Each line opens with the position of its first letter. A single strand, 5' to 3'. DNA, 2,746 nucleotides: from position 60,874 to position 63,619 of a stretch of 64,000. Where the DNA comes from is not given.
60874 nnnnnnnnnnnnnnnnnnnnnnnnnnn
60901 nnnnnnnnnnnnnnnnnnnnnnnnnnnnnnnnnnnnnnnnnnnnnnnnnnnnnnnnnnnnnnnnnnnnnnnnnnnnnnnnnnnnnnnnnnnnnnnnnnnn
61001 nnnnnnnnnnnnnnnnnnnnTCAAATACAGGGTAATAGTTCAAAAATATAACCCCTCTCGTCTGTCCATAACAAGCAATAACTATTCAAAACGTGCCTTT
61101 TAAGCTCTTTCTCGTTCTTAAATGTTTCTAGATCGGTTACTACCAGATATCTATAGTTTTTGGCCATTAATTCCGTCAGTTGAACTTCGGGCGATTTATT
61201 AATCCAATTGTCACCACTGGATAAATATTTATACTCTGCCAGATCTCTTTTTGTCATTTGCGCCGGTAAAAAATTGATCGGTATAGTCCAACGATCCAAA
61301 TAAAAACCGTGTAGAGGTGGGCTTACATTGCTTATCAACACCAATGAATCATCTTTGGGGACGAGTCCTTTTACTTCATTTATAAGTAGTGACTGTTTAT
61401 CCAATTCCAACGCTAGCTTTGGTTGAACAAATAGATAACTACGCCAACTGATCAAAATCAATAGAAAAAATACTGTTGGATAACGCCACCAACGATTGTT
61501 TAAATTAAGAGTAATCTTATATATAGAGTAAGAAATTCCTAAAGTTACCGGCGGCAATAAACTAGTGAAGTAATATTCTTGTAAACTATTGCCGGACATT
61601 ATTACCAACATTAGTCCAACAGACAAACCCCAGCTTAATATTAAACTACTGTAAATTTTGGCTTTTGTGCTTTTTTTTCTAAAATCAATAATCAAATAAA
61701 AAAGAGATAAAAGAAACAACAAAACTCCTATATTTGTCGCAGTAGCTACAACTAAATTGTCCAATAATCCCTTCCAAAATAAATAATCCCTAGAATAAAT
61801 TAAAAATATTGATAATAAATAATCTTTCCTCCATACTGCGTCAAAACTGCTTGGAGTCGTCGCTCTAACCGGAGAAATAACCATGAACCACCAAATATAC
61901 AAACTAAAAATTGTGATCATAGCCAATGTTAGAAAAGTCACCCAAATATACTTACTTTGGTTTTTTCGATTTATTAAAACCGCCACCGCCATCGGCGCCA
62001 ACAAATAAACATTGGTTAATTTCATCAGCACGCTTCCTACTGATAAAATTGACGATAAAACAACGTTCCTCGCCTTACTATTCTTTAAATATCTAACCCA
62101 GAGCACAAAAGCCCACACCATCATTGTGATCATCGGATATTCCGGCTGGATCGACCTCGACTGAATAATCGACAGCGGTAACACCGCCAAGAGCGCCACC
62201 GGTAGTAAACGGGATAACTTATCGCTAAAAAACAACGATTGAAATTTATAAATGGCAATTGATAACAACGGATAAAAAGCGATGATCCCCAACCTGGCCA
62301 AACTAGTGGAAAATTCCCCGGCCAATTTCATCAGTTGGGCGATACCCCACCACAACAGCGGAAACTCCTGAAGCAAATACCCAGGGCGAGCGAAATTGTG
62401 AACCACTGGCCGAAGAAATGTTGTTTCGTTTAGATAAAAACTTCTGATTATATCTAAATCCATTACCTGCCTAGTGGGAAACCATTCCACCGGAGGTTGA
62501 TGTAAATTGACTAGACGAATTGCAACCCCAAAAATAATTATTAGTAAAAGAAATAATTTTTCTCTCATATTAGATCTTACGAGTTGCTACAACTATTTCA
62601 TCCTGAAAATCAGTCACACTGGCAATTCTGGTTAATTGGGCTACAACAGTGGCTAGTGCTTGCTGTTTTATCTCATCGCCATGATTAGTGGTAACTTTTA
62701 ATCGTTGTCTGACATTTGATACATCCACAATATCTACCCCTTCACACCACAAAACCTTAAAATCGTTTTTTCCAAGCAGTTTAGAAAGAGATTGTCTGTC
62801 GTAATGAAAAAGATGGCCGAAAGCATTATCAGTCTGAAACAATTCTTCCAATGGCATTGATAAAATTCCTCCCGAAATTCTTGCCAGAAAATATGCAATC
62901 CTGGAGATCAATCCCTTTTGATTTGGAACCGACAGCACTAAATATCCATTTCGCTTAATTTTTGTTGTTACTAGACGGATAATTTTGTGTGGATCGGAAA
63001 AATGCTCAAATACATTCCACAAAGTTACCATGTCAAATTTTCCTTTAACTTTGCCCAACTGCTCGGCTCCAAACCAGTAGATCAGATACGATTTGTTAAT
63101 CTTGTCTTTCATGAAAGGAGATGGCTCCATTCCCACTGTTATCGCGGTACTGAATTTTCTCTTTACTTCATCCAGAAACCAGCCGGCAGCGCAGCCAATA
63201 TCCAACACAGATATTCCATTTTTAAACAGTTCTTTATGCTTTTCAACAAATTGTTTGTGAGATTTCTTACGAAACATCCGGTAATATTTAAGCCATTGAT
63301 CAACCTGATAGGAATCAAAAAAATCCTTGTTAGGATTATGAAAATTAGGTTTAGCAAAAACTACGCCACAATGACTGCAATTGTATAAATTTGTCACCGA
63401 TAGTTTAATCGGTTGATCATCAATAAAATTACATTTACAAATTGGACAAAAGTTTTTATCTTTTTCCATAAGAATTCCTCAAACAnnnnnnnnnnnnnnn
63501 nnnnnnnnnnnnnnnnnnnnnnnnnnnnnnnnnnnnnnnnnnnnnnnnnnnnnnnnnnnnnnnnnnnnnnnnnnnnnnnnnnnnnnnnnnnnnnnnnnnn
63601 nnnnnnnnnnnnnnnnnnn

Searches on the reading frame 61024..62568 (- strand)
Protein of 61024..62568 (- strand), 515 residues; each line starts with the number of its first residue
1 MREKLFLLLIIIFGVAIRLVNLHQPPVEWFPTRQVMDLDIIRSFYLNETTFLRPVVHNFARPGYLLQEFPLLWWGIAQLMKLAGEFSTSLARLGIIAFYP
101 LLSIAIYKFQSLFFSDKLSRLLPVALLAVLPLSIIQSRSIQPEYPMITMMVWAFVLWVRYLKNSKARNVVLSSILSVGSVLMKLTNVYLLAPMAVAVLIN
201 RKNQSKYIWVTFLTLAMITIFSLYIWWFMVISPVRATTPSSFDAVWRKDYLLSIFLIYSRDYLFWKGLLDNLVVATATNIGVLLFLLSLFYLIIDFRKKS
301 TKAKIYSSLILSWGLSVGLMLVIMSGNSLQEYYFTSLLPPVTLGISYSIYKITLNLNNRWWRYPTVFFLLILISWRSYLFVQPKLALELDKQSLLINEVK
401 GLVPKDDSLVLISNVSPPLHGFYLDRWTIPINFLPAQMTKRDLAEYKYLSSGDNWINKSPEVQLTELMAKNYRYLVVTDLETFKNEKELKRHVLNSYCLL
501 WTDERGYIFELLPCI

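Call 11: search_protein_families(library=pfam, proteins=[window:61024-62568:-], max_evalue=0.001)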
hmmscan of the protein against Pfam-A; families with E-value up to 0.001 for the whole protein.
window:61024-62568:- (515 aa): 1 family
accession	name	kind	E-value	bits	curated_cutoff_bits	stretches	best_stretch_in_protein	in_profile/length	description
PF13231.12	PMT_2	-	3.7e-09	37.4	26.1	1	70-226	4-160/160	Dolichyl-phosphate-mannose-protein mannosyltransferase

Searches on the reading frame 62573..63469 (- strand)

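Call 11: search_protein_families(library=pfam, proteins=[window:62573-63469:-], max_evalue=0.001)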
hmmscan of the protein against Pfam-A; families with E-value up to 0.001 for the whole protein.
window:62573-63469:- (299 aa): 6 families
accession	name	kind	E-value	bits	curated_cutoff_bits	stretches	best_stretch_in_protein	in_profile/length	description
PF13489.12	Methyltransf_23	-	1.9e-22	80.2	27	1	74-240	9-162/164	Methyltransferase domain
PF08241.18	Methyltransf_11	-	1.1e-08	36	21.2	1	89-179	1-95/95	Methyltransferase domain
PF08242.18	Methyltransf_12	-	5.2e-08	34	30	1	89-177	1-98/98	Methyltransferase domain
PF13847.12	Methyltransf_31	-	1.8e-07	31.4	27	1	83-184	2-115/145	Methyltransferase domain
PF13649.12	Methyltransf_25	-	3.9e-07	31.1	27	1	88-175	1-97/97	Methyltransferase domain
PF08003.17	Methyltransf_9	-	0.00075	19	23.8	0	71-180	103-218/315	Protein of unknown function (DUF1698)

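Call 51: search_protein_families(library=ncbifam, proteins=[window:62573-63469:-], max_evalue=0.00001)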
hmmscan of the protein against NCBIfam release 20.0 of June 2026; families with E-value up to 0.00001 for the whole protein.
window:62573-63469:- (299 aa): 4 families
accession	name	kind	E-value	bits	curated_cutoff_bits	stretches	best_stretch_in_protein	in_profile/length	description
TIGR01983.1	UbiG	equivalog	1.3e-09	37.7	102.95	1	69-186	36-158/228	bifunctional 2-polyprenyl-6-hydroxyphenol methylase/3-demethylubiquinol 3-O-methyltransferase UbiG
TIGR02072.1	BioC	equivalog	6.6e-07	29.4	184.95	1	72-187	21-140/244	malonyl-ACP O-methyltransferase BioC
TIGR04345.1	ovoA_Cterm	equivalog_domain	1.4e-06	28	170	0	142-182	132-172/242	putative 4-mercaptohistidine N1-methyltransferase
NF011650.0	PRK15068.1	equivalog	1.8e-06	27.1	209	1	85-180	123-226/324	tRNA 5-methoxyuridine(34)/uridine 5-oxyacetic acid(34) synthase CmoB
